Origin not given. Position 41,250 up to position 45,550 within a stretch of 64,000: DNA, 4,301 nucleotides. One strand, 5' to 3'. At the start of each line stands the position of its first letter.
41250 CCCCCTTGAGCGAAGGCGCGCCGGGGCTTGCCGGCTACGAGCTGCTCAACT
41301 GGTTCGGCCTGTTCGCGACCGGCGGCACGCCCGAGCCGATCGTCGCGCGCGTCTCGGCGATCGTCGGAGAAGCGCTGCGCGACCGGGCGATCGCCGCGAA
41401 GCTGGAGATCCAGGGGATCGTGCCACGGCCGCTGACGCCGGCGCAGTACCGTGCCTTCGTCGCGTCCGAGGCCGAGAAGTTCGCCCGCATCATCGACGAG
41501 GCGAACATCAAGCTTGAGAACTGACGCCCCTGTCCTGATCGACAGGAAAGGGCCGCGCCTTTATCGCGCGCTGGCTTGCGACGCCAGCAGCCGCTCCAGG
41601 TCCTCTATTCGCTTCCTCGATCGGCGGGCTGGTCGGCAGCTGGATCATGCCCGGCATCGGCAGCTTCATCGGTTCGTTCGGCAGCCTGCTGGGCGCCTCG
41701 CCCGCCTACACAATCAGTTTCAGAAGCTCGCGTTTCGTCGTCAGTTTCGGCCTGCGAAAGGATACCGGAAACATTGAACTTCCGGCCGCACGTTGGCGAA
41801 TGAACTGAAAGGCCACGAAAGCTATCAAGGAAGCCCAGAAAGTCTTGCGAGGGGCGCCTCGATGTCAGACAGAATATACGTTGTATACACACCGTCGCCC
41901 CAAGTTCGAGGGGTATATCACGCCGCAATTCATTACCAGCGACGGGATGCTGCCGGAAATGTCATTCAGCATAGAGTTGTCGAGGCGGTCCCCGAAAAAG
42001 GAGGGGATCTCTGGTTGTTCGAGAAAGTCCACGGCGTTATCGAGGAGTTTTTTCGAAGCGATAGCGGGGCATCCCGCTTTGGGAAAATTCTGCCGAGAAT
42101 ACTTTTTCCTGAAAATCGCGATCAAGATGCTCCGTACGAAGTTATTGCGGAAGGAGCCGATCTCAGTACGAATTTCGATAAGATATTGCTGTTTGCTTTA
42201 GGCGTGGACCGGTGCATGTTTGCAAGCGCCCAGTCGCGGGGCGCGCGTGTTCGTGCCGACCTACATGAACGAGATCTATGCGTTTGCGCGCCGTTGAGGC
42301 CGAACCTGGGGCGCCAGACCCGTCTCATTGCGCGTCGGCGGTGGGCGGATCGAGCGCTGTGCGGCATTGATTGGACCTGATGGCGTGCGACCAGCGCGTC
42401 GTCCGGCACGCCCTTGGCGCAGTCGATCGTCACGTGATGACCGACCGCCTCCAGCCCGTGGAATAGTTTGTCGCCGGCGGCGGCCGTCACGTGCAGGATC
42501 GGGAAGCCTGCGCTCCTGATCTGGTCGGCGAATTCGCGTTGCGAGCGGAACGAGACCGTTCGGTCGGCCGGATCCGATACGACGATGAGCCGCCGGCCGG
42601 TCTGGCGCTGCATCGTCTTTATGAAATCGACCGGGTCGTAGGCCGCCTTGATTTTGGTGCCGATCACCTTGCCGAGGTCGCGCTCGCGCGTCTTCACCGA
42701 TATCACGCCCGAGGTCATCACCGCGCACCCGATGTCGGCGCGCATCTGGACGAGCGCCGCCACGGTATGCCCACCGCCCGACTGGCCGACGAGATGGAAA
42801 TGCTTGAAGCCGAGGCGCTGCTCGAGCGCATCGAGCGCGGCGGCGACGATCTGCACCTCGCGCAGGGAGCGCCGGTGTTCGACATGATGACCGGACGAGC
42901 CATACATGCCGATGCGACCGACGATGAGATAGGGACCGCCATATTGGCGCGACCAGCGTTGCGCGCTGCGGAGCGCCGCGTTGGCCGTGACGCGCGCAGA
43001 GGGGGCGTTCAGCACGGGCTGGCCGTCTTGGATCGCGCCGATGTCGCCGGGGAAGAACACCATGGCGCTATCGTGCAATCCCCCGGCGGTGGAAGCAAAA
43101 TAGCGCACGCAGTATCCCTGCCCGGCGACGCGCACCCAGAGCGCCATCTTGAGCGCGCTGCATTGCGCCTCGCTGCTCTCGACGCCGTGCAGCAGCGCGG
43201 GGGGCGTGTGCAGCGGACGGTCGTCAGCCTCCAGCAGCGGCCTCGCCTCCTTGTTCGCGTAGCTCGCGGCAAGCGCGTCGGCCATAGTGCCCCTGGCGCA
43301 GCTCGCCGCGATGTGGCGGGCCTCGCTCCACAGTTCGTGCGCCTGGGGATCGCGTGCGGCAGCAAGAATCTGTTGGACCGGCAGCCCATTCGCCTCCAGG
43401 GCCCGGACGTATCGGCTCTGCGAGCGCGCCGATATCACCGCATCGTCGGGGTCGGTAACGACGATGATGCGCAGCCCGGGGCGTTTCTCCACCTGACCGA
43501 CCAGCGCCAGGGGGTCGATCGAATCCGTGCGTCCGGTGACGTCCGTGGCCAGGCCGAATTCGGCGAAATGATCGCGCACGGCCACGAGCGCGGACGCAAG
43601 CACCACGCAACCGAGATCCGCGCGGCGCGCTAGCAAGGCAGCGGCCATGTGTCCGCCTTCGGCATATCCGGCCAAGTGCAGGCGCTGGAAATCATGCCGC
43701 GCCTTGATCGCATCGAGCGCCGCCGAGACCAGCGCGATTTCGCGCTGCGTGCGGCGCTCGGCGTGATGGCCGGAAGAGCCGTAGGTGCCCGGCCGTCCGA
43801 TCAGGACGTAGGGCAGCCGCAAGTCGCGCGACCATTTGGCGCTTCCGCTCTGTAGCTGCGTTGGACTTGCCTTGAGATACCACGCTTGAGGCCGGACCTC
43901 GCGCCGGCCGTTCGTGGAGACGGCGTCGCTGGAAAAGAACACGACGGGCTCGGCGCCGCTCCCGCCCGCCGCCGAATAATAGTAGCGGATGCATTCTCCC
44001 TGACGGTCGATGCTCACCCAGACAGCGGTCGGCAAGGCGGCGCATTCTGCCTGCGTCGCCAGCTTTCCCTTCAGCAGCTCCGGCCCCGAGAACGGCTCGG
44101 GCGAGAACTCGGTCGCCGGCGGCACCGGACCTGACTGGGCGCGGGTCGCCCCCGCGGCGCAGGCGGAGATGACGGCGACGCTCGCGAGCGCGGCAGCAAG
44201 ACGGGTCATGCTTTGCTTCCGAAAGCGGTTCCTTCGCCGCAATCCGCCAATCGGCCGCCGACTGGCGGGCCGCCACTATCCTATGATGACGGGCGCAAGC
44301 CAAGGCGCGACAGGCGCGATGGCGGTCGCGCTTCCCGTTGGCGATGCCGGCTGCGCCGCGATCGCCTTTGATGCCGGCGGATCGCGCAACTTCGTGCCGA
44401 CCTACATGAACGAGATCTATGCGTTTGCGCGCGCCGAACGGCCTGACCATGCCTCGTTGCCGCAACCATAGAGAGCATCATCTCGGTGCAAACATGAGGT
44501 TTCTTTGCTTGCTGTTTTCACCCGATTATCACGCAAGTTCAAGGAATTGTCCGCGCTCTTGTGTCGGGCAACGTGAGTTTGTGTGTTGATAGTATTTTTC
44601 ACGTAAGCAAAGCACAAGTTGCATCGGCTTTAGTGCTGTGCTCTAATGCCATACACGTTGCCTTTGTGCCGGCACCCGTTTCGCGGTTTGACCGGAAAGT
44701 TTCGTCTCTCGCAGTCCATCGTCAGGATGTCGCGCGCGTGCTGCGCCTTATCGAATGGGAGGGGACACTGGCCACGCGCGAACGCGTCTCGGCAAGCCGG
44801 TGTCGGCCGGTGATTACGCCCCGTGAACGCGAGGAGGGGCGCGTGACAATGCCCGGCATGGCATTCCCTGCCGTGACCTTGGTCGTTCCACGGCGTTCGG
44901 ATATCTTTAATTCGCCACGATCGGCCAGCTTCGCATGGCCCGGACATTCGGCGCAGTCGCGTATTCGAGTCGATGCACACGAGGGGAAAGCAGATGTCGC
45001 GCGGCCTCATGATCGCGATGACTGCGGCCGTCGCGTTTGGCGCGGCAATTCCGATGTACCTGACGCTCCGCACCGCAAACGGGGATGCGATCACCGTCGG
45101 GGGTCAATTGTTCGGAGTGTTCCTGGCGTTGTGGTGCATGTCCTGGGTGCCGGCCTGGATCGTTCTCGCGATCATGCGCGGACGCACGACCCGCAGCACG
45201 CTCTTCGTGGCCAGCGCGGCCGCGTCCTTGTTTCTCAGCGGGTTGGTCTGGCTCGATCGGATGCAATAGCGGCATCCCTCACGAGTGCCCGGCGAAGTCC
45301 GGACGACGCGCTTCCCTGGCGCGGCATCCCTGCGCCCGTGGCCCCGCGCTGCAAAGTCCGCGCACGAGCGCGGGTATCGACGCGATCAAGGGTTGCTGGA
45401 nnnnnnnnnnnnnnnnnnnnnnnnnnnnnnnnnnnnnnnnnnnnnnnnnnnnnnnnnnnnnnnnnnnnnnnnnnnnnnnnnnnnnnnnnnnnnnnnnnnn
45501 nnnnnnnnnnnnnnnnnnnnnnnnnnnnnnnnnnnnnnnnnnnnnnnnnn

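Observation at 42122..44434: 42-bp perfect direct repeat occurring at the C-terminal end of a secreted tandem α/β-hydrolase gene and again 2.1 kb downstream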

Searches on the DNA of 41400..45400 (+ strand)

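Call 16: search_rna_families(source=window, start=41400, end=45400, threshold=evalue, max_evalue=1)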
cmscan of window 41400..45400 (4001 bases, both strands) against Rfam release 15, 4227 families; matches with E-value up to 1: 0.
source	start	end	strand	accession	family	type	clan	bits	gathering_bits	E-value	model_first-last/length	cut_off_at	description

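Call 69: search_dna_similar(query=window:44283-44480:+, collection=plasmids, mode=distant, max_evalue=1, max_rows=10)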
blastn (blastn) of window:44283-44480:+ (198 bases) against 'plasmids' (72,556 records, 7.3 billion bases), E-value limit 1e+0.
Records with a match: 17; places in all: 18; records where one place covers at least 80% of the query: 0.
Best place of each record, by identity: 95-99% 1; 90-95% 3; 80-90% 10; 60-80% 3.
By first word of the organism name: Paraburkholderia 4; Rhodovulum 3; Rhizobium 3; Azospirillum 2; Neorhizobium 1; Paenibacillus 1; Escherichia 1; Streptomyces 1; Roseibium 1.
By predicted mobility (MOB-suite, as given by PLSDB): non-mobilizable 14; mobilizable 2; conjugative 1.
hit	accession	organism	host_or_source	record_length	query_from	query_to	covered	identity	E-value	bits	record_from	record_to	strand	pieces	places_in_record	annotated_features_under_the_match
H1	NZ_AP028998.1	Paraburkholderia sp. 22B1P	-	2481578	7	49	22%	86.4%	1e-3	50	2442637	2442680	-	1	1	none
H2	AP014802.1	Rhodovulum sulfidophilum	-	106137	32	78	24%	78.7%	6e-1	41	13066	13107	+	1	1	hpsK: dihydroxypropanesulfonateTRAP transporter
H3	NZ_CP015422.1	Rhodovulum sulfidophilum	cell culture,laboratory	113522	32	78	24%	78.7%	6e-1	41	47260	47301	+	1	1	TRAP transporter substrate-binding protein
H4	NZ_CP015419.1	Rhodovulum sulfidophilum DSM 1374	cell culture,marine mud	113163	32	78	24%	78.7%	6e-1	41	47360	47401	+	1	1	TRAP transporter substrate-binding protein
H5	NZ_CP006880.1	Rhizobium gallicum bv. gallicum R602sp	Phaseolus vulgaris,whole ...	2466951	42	85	22%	82.6%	6e-1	41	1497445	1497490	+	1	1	record has no annotation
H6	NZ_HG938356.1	Neorhizobium galegae bv. officinalis bv. officinalis str. ...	Galega officinalis root nodule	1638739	43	86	22%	82.2%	2e-1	43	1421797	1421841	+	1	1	record has no annotation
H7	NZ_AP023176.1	Paraburkholderia largidicola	Physopelta gutta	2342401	7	49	22%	84.1%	5e-2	46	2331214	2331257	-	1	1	none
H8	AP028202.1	Paraburkholderia largidicola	Physopelta gutta,midgut,Midgut crypts ...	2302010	7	49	22%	84.1%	5e-2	46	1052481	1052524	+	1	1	hypothetical protein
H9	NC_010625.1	Paraburkholderia phymatum STM815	-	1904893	63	105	22%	81.8%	6e-1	41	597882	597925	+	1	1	record has no annotation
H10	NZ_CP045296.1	Paenibacillus cellulositrophicus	cell culture,Thai soil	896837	66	104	20%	87.5%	2e-1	44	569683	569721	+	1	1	ROK family protein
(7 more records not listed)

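Call 70: search_dna_similar(query=window:41540-42300:+, collection=plasmids, mode=distant, max_evalue=0.01, max_rows=10)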
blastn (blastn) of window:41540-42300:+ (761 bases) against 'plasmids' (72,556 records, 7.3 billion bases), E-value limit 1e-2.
No match.
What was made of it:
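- Tried and rejected: The flanks and the foreign fragment gave no meaningful plasmid hits (calls 69, 70).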

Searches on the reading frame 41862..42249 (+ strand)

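Call 8: search_protein_families(library=pfam, proteins=[window:41863-42201:+], max_evalue=0.1)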
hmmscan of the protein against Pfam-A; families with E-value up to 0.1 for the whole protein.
window:41863-42201:+ (112 aa): 1 family
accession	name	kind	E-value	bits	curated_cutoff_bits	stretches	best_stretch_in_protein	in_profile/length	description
PF11624.13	M157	-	0.063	13.1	25.7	1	71-112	36-76/256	MHC class I-like protein M157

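Call 41: search_protein_families(library=pfam, proteins=[window:41862-42249:+], max_evalue=1)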
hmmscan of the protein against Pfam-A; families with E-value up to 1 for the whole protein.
window:41862-42249:+ (129 aa): 0 families
